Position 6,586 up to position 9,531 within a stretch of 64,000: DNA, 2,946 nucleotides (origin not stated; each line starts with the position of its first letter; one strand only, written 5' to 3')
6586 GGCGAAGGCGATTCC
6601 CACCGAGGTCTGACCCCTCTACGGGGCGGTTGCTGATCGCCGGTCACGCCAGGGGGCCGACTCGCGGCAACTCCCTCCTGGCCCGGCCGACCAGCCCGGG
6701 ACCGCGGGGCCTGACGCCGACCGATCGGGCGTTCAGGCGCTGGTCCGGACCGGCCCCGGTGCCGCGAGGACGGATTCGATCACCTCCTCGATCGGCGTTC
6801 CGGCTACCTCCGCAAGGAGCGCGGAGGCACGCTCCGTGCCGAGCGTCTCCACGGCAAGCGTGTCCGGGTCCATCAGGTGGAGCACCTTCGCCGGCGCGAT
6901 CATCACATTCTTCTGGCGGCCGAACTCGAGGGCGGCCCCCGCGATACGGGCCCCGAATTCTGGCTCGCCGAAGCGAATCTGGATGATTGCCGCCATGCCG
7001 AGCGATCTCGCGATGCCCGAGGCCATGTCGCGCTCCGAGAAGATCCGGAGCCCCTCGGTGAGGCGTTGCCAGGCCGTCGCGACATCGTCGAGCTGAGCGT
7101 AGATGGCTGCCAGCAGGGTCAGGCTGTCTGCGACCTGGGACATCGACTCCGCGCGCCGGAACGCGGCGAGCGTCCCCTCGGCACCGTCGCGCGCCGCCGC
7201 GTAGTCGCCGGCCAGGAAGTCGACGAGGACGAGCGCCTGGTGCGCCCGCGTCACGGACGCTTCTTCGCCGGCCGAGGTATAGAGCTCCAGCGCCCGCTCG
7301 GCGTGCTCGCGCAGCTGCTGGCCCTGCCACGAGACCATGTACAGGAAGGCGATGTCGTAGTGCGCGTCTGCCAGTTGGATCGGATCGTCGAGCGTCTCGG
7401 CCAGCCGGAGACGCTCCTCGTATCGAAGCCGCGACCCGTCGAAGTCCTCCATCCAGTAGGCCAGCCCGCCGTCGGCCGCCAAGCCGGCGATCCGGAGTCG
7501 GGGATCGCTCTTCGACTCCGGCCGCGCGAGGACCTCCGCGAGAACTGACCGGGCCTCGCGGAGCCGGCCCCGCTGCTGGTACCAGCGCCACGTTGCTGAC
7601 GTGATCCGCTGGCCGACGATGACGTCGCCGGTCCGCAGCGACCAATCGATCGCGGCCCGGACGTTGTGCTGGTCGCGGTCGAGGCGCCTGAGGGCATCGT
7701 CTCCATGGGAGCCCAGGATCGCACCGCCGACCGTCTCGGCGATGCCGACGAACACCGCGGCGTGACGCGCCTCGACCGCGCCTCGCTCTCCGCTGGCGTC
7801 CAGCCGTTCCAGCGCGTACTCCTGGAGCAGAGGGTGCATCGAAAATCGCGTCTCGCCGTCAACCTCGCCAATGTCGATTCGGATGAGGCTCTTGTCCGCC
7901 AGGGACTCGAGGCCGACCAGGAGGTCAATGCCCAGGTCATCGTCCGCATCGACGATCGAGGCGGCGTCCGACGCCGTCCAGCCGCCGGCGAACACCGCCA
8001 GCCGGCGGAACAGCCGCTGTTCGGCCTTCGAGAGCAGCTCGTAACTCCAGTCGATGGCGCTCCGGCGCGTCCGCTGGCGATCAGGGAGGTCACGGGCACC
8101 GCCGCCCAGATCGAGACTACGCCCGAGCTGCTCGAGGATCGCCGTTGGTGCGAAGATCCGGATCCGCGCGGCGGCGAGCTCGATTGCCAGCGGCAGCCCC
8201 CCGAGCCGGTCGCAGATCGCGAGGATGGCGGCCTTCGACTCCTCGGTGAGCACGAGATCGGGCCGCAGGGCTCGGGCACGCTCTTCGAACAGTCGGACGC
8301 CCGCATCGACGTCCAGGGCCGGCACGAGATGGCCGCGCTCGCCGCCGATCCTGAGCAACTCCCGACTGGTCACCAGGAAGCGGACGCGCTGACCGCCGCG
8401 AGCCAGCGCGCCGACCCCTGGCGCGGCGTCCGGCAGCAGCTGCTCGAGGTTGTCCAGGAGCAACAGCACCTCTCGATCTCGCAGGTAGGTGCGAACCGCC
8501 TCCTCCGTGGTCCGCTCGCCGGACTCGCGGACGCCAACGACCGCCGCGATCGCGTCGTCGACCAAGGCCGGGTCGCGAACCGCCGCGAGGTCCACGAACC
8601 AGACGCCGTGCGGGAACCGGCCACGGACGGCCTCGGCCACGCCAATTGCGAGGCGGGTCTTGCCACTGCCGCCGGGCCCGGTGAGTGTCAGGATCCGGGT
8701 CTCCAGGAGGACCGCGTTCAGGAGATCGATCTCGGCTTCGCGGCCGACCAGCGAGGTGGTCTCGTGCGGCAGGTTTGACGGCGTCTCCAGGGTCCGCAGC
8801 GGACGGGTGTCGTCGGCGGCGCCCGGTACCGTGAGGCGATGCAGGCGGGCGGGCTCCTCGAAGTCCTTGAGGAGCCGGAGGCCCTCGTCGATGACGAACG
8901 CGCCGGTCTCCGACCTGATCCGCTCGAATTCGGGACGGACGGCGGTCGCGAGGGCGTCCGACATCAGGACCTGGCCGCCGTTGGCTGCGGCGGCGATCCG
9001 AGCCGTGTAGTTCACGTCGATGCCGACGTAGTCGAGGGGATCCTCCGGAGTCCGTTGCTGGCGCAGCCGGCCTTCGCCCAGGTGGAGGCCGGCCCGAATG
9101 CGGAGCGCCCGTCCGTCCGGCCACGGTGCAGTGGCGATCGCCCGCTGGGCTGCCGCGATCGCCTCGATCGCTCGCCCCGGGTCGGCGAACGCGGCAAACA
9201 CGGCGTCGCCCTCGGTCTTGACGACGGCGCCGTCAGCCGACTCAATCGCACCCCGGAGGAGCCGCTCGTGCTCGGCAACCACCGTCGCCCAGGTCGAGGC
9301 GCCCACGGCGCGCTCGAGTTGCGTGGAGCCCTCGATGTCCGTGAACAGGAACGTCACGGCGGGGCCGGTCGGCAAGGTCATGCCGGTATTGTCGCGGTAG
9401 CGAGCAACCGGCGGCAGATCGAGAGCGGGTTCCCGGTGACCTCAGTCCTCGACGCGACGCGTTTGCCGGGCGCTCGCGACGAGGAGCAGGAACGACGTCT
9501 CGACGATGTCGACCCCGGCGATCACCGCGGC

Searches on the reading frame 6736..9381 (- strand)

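Call 33: search_protein_families(library=pfam, proteins=[window:6736-9381:-], max_evalue=0.0001)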
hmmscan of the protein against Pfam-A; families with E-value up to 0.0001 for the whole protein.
window:6736-9381:- (882 aa): 5 families
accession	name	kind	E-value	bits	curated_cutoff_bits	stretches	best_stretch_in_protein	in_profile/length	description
PF00211.25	Guanylate_cyc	-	1.5e-09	38.1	21.9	1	8-149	8-156/183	Adenylate and Guanylate cyclase catalytic domain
PF00931.28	NB-ARC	-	1.6e-07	31.3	23.5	1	221-404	8-202/248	NB-ARC domain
PF13191.12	AAA_16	-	1.6e-06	29.1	32.6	1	211-357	2-139/167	AAA ATPase domain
PF23282.1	WHD_ROQ1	-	3.4e-05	24.4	24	1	451-522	4-67/76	Disease resistance protein Roq1-like, winged-helix domain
PF13401.12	AAA_22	-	7.8e-05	23.4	27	0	229-317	6-97/130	AAA domain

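Call 51: search_protein_families(library=padloc, proteins=[window:6736-9381:-], max_evalue=0.001)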
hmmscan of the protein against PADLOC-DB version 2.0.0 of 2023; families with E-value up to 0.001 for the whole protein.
window:6736-9381:- (882 aa): 6 families
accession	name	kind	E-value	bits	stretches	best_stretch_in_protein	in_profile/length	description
PDLC02367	PycC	-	1.9e-06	25.5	1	10-79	45-114/226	-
PDLC02369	PycC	-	5.1e-05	20.9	0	8-79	46-116/248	-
PDLC02370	PycC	-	0.00018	19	1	12-84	85-155/340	-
PDLC04140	mad8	-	0.00048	17.7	1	222-296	18-70/314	mads_8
PDLC04232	IetA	-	0.00048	17.6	1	192-252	79-140/330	-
PDLC00766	PycC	-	0.00093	16.7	0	9-79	44-114/232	Pycsar cyclase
